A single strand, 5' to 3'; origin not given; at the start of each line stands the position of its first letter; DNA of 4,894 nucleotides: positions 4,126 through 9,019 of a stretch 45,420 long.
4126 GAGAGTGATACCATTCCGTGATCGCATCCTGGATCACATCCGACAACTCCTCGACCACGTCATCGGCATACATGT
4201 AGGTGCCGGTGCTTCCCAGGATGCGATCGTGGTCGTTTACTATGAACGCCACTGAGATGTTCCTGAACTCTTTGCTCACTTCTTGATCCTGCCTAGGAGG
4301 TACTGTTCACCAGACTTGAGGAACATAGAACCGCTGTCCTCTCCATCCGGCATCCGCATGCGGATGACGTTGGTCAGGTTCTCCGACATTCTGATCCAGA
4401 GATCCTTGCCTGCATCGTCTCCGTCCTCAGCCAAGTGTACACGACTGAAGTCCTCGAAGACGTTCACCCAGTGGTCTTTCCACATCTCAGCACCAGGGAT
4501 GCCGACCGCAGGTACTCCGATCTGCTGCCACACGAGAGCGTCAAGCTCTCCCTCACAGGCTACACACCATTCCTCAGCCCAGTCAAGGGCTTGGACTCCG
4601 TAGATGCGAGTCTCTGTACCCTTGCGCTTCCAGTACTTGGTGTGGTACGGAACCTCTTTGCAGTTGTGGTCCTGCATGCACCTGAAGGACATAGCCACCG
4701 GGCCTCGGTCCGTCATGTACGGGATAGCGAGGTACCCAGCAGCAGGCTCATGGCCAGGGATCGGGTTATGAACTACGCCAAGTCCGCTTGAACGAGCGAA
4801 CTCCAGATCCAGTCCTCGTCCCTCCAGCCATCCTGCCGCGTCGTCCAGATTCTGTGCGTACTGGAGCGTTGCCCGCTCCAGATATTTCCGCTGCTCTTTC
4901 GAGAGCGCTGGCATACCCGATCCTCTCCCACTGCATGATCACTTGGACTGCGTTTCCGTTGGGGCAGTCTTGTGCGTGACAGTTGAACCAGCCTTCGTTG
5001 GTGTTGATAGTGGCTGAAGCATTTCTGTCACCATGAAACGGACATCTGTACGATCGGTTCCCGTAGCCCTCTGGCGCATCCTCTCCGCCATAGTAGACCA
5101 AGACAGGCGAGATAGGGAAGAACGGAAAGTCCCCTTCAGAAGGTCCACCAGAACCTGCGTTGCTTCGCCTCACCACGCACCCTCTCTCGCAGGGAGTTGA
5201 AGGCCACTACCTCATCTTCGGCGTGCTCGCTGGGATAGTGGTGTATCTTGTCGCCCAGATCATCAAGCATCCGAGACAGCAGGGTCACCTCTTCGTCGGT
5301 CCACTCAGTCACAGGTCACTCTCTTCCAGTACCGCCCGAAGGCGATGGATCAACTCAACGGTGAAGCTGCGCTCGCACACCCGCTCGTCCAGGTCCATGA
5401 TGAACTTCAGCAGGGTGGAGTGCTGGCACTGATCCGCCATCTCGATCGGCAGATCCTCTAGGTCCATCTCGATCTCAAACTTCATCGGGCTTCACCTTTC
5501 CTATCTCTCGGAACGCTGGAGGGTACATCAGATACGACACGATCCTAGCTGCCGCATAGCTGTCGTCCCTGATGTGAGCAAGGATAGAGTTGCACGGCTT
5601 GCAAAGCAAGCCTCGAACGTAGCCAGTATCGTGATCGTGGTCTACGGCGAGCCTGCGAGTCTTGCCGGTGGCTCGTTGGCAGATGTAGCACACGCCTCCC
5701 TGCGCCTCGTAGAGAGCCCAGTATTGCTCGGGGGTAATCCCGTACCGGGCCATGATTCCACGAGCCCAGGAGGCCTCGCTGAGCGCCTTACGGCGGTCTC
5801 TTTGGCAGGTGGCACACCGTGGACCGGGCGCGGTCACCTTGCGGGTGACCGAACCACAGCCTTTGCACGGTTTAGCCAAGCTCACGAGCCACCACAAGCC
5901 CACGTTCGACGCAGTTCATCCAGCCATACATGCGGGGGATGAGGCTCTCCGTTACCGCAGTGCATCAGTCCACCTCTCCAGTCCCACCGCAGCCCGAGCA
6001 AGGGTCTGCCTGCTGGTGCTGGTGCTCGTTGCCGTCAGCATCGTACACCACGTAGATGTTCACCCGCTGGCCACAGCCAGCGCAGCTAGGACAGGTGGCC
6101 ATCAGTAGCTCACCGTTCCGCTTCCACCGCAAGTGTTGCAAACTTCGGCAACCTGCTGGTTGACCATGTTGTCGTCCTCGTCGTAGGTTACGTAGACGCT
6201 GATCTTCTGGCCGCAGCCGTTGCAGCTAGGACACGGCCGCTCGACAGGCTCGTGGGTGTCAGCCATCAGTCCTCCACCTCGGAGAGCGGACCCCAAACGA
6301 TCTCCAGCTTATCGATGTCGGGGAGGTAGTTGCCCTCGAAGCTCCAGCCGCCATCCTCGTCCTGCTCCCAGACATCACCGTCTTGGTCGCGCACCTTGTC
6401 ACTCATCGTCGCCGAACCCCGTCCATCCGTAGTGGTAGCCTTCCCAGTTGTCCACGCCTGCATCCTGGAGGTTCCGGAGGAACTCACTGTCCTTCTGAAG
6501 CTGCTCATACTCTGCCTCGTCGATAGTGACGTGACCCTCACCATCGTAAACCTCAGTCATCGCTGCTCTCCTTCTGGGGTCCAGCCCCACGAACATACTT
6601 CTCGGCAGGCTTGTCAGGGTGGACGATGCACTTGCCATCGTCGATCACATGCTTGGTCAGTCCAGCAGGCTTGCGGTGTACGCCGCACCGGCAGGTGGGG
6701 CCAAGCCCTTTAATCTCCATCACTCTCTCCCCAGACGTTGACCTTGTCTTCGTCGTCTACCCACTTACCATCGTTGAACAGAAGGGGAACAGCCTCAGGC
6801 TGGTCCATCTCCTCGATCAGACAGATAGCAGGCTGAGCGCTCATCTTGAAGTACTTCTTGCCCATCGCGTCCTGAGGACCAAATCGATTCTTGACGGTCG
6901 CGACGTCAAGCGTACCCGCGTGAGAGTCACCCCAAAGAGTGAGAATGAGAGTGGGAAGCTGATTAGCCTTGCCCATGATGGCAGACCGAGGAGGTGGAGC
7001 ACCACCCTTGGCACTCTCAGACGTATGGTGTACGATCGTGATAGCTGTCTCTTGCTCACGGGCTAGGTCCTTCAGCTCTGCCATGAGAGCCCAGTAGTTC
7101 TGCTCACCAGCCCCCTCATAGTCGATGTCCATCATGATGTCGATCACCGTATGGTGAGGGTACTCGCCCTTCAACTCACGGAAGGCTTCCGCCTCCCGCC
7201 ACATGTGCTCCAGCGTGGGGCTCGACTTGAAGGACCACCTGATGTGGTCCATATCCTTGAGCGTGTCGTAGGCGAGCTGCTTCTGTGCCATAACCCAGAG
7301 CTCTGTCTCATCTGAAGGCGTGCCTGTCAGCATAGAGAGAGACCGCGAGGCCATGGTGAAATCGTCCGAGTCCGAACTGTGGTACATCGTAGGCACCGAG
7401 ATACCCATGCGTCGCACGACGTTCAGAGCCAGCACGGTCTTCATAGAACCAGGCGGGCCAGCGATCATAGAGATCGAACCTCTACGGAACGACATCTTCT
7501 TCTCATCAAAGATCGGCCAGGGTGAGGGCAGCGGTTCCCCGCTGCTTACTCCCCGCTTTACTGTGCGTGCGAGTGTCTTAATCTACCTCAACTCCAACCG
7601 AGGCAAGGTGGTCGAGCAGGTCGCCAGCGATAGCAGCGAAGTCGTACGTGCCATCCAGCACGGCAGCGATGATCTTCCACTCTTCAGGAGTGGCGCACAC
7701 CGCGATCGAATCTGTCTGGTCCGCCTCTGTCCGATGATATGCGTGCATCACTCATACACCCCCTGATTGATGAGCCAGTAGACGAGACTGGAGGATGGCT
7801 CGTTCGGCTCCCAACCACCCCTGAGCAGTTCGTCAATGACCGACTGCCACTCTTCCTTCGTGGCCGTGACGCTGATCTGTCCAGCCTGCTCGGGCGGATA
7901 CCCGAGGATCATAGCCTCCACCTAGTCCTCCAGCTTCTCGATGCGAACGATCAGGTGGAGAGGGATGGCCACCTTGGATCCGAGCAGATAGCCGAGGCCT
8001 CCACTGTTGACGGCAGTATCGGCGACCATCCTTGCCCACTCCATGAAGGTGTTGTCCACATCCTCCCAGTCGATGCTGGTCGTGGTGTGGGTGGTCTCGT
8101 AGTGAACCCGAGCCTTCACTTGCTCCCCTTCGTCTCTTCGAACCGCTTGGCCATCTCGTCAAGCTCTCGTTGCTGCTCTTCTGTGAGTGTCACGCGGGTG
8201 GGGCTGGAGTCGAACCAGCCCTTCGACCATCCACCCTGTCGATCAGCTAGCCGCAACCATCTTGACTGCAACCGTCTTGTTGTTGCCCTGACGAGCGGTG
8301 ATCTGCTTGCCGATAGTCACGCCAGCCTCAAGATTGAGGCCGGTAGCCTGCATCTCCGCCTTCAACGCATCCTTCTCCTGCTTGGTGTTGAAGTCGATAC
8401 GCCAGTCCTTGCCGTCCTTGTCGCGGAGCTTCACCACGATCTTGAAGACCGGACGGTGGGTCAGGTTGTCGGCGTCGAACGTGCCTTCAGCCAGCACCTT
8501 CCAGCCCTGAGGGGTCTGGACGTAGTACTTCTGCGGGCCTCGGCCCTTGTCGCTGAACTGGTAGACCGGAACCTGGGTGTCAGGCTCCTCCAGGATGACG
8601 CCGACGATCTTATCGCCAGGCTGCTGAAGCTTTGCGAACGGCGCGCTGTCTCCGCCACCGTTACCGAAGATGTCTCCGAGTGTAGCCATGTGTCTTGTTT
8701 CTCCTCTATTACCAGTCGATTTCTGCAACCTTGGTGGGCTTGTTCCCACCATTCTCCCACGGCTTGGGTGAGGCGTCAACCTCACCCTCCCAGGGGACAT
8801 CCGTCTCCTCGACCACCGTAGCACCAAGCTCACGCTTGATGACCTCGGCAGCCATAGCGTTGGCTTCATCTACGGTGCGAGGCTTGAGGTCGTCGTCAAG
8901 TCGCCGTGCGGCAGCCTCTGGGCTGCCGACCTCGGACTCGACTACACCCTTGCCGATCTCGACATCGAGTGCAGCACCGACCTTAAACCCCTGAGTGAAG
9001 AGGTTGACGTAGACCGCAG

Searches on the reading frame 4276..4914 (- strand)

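Call 77: search_protein_families(library=pfam, proteins=[window:4276-4914:-], max_evalue=0.001)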
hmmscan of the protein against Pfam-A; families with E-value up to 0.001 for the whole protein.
window:4276-4914:- (212 aa): 1 family
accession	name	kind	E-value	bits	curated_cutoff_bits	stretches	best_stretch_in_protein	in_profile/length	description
PF13155.12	Toprim_2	-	2.9e-05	24.8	22.1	1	120-194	3-84/88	Toprim-like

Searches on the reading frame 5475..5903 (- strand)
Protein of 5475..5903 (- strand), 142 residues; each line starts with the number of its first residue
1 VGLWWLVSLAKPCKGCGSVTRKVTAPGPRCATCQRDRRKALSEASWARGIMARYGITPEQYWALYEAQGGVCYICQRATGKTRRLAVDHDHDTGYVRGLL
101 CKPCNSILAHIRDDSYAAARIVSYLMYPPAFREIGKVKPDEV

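Call 77: search_protein_families(library=pfam, proteins=[window:5475-5903:-], max_evalue=0.001)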
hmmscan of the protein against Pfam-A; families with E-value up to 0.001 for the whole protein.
window:5475-5903:- (142 aa): 1 family
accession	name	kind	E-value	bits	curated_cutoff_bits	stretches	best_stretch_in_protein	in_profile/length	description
PF02945.21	Endonuclease_7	-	1.4e-28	99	23.6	1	51-125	5-80/82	Recombination endonuclease VII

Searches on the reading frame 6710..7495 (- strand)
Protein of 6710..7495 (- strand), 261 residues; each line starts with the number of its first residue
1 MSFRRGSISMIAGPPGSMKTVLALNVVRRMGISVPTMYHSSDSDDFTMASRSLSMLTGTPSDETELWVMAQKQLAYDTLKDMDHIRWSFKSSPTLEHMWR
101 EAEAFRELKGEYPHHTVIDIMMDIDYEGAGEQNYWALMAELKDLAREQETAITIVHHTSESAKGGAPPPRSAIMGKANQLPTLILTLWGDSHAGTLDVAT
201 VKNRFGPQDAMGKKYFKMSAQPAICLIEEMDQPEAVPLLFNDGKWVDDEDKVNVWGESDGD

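Call 77: search_protein_families(library=pfam, proteins=[window:6710-7495:-], max_evalue=0.001)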
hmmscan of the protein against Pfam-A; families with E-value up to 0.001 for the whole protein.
window:6710-7495:- (261 aa): 2 families
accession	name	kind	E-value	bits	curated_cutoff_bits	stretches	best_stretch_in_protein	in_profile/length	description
PF13481.12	AAA_25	-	1.8e-05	24.9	27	1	4-160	31-192/195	AAA domain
PF03796.21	DnaB_C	-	3.4e-05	23.8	27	1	3-155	16-175/255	DnaB-like helicase C terminal domain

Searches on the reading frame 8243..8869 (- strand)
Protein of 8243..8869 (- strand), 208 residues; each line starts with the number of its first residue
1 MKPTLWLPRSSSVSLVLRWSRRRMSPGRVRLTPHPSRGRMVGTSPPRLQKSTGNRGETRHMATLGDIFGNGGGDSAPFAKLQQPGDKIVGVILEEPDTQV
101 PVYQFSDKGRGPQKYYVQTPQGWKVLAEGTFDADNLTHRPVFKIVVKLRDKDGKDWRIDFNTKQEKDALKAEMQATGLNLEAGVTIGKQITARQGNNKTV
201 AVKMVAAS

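Call 11: search_protein_families(library=pfam, proteins=[window:8243-8869:-], max_evalue=0.01)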
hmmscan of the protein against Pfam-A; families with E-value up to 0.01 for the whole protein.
window:8243-8869:- (208 aa): 0 families

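Call 12: search_protein_families(library=phrogs, proteins=[window:8243-8869:-], max_evalue=0.001)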
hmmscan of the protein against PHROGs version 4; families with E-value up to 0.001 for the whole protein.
window:8243-8869:- (208 aa): 1 family
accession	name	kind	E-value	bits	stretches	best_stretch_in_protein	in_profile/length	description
phrog_12325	-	unknown function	0.00053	21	1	62-198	2-128/143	-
